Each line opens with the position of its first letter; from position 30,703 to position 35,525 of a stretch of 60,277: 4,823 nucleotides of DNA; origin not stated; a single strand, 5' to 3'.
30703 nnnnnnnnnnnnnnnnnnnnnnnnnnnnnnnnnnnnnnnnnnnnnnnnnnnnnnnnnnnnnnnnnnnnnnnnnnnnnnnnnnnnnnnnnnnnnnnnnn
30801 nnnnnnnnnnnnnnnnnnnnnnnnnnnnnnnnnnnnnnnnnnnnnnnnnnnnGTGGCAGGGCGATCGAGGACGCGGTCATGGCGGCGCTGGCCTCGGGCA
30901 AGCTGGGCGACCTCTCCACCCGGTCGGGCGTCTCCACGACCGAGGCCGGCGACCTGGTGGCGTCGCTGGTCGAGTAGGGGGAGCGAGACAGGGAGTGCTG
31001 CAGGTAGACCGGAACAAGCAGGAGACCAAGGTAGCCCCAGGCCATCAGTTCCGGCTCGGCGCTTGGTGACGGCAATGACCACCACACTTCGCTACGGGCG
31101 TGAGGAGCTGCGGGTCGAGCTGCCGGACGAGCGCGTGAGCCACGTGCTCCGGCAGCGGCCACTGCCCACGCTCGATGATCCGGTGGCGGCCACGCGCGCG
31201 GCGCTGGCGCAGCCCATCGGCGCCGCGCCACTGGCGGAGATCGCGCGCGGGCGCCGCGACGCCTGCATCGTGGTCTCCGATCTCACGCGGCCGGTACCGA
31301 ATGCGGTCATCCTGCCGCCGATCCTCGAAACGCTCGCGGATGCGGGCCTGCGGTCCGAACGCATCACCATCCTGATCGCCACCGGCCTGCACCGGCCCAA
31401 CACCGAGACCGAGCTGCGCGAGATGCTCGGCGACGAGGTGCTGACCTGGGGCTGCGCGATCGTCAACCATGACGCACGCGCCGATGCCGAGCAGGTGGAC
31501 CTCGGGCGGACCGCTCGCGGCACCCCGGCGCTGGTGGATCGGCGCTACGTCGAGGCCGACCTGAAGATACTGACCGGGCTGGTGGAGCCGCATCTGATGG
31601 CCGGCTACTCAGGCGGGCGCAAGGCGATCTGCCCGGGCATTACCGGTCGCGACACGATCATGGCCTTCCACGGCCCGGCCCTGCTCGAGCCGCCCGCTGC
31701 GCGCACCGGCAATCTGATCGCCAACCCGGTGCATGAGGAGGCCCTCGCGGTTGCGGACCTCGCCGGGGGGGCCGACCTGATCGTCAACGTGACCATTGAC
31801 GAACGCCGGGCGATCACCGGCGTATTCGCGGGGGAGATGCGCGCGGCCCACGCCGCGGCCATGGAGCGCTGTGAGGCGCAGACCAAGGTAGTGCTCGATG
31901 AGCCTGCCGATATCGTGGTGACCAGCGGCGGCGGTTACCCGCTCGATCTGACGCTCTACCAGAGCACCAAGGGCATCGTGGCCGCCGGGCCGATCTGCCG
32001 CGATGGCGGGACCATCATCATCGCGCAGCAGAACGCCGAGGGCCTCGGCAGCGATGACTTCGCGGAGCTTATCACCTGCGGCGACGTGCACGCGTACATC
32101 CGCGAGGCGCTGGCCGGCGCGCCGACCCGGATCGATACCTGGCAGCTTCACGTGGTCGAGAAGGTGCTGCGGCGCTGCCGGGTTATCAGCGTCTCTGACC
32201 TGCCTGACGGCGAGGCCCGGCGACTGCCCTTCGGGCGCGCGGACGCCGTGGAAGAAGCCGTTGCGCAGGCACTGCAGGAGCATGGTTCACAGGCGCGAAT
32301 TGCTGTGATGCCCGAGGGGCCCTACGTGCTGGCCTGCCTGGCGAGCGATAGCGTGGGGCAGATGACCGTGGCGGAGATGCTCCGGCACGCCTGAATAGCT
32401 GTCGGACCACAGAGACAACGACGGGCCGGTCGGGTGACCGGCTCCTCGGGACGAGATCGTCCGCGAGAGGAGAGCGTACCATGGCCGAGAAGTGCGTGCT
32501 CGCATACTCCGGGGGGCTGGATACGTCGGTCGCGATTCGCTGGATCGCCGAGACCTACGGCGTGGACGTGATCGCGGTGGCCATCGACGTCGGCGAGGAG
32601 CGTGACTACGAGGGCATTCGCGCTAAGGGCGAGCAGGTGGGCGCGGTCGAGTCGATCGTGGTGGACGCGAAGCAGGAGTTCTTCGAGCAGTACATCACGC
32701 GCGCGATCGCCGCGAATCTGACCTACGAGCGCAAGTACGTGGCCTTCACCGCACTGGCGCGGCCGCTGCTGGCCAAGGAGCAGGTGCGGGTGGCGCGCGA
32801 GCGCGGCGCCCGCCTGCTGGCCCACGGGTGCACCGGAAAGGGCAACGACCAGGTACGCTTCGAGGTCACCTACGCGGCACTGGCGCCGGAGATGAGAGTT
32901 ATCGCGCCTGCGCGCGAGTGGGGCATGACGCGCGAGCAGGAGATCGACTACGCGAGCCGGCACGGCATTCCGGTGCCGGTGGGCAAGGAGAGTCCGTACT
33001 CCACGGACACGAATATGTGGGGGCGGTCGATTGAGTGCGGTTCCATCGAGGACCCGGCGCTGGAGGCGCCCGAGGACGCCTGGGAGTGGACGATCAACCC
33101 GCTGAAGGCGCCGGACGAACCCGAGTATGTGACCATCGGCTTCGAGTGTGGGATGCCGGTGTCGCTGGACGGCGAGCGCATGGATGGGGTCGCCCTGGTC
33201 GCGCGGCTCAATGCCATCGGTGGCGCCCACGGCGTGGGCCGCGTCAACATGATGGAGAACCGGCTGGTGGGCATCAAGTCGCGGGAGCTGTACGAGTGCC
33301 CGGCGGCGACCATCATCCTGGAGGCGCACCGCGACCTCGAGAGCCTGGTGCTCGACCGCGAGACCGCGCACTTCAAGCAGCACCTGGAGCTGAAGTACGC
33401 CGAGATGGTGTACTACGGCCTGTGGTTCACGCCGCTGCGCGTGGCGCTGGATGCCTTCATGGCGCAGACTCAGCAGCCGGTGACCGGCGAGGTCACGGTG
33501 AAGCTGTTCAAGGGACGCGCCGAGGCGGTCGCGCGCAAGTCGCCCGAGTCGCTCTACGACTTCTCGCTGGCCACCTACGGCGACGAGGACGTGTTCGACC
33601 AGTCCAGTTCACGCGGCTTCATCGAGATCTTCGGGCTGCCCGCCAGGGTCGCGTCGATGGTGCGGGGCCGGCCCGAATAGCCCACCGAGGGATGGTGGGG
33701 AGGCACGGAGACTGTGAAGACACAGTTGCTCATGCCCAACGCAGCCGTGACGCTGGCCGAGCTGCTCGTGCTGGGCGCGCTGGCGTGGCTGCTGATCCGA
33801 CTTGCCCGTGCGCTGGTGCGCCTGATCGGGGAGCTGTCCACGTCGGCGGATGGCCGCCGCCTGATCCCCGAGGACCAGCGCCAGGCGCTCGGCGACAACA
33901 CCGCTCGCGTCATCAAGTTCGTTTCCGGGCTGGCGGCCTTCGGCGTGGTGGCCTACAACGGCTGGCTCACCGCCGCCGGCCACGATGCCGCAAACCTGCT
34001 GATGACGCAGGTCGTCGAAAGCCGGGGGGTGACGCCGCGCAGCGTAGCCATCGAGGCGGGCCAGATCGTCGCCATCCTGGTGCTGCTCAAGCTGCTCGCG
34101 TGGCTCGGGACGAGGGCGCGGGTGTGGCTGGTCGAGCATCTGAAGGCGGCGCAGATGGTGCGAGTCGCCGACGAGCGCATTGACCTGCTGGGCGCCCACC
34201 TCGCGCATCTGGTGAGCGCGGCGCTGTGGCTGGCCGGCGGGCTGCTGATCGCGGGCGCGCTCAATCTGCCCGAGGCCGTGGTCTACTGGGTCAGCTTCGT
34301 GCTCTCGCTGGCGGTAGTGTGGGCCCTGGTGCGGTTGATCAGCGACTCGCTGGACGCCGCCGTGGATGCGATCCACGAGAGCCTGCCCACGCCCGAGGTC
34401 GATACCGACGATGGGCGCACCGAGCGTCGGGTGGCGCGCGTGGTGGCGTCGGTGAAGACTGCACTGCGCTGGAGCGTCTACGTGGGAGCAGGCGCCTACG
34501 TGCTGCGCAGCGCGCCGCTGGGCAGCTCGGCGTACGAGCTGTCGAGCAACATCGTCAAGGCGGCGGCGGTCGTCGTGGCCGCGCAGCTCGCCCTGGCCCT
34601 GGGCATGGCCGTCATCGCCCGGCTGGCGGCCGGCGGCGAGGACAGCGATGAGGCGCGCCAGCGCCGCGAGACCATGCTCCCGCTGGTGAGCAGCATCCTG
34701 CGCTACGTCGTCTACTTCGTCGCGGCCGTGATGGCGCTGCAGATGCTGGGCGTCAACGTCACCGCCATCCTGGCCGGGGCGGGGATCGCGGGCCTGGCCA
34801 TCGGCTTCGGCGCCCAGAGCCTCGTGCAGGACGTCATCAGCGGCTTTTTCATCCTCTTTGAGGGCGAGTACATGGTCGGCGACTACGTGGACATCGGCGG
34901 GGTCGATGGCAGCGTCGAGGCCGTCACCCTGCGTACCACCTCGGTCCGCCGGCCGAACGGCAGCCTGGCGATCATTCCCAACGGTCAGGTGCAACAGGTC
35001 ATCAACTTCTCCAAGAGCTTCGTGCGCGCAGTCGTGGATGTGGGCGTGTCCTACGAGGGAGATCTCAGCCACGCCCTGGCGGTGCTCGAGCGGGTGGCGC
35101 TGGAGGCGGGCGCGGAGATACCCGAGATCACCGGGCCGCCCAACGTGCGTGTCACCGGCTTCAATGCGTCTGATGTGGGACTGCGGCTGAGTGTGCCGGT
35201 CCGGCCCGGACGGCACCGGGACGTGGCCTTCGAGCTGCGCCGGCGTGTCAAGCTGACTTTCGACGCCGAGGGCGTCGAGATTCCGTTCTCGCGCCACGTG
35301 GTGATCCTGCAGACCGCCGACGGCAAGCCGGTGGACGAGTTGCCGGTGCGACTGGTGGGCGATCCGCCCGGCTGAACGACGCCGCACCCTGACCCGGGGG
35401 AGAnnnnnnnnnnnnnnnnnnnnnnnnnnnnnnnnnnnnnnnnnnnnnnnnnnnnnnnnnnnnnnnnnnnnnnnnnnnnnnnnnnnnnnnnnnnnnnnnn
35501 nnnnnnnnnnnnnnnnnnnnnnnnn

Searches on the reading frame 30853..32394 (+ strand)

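Call 32: search_protein_families(library=pfam, proteins=[window:30853-32394:+], max_evalue=0.0001)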
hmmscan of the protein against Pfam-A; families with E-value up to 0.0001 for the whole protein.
window:30853-32394:+ (513 aa): 2 families
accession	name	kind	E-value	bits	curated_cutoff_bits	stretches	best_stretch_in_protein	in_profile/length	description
PF09861.14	Lar_N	-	6.6e-63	212.1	23.3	1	81-283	1-201/204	Lactate racemase N-terminal domain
PF21113.2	LarA_C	-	4.8e-27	95.2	25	1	350-491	4-149/152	Lactate racemase C-terminal domain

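Call 82: search_protein_families(library=ncbifam, proteins=[window:30853-32394:+], max_evalue=0.00001)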
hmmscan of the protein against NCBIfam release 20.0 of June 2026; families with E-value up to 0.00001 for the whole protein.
window:30853-32394:+ (513 aa): 6 families
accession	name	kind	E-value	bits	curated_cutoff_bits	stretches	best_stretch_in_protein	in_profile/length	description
NF033504.2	Ni_dep_LarA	equivalog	4.1e-119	398.1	460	1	77-492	2-419/422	nickel-dependent lactate racemase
NF052593.1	NPN_racem_MAR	equivalog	7.2e-108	360.8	500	1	78-494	2-413/415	nickel-dependent malate racemase, LarAH6 family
NF052595.1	NPN_LarAH5_MAR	equivalog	7.1e-100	334.9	462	1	78-489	2-408/415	nickel-dependent malate racemase, LarAH5 family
NF052525.1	NPN_LarAH10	equivalog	1.2e-87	294.4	540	1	77-493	3-424/426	NPN-dependent 2-hydroxyacid racemase, LarAH10 family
NF052592.1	LarAH_14_15_16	equivalog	3.4e-30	104.9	740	1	83-278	17-215/520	NPN-dependent hydroxyacid isomerase, LarAH14/15/16 family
NF052594.1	NPN_18_hexonate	equivalog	1.6e-07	30.3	500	1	134-401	24-302/411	nickel-dependent putative hexonate epimerase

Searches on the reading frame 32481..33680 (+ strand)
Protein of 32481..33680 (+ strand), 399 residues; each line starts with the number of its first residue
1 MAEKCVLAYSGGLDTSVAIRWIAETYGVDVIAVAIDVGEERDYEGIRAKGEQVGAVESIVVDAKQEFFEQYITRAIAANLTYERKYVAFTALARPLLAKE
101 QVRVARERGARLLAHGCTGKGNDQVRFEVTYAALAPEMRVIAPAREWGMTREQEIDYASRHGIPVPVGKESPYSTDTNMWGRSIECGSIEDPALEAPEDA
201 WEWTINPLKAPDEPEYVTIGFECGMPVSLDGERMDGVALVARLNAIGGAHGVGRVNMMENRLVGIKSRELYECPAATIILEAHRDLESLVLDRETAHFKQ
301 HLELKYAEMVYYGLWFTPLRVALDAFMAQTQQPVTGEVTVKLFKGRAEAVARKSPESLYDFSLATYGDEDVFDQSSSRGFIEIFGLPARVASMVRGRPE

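Call 32: search_protein_families(library=pfam, proteins=[window:32481-33680:+], max_evalue=0.0001)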
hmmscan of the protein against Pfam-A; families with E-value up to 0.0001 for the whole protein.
window:32481-33680:+ (399 aa): 2 families
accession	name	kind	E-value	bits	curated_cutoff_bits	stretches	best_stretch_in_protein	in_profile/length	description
PF20979.2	Arginosuc_syn_C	-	1.8e-89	299.5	27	1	173-390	1-218/219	Arginosuccinate synthase C-terminal domain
PF00764.25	Arginosuc_synth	-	2.4e-65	220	27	1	4-164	1-162/162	Arginosuccinate synthase N-terminal HUP domain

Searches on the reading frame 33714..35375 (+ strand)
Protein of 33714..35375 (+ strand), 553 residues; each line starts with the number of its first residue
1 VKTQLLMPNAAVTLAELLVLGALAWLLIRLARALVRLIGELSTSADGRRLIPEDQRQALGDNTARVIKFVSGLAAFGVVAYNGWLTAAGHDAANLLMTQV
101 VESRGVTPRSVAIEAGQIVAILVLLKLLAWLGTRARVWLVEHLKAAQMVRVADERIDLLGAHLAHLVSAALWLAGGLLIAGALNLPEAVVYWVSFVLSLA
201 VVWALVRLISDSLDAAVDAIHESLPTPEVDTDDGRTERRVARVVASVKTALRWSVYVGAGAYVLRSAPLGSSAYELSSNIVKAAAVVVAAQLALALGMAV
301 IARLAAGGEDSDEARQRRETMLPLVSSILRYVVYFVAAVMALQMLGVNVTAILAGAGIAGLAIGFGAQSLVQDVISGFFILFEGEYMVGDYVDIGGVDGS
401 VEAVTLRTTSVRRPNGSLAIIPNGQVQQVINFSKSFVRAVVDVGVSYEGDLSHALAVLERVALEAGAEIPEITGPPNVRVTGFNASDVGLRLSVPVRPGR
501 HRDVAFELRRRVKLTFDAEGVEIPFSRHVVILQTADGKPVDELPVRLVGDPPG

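Call 32: search_protein_families(library=pfam, proteins=[window:33714-35375:+], max_evalue=0.0001)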
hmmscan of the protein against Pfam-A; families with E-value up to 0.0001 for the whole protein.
window:33714-35375:+ (553 aa): 2 families
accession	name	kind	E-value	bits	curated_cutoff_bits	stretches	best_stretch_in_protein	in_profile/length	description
PF00924.24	MS_channel_2nd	-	9.9e-21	74.1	20.2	1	370-434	2-68/68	Mechanosensitive ion channel, beta-domain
PF21088.3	MS_channel_1st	-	3.8e-13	49.6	23.1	1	328-368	2-42/42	Mechanosensitive ion channel, transmembrane helices 2/3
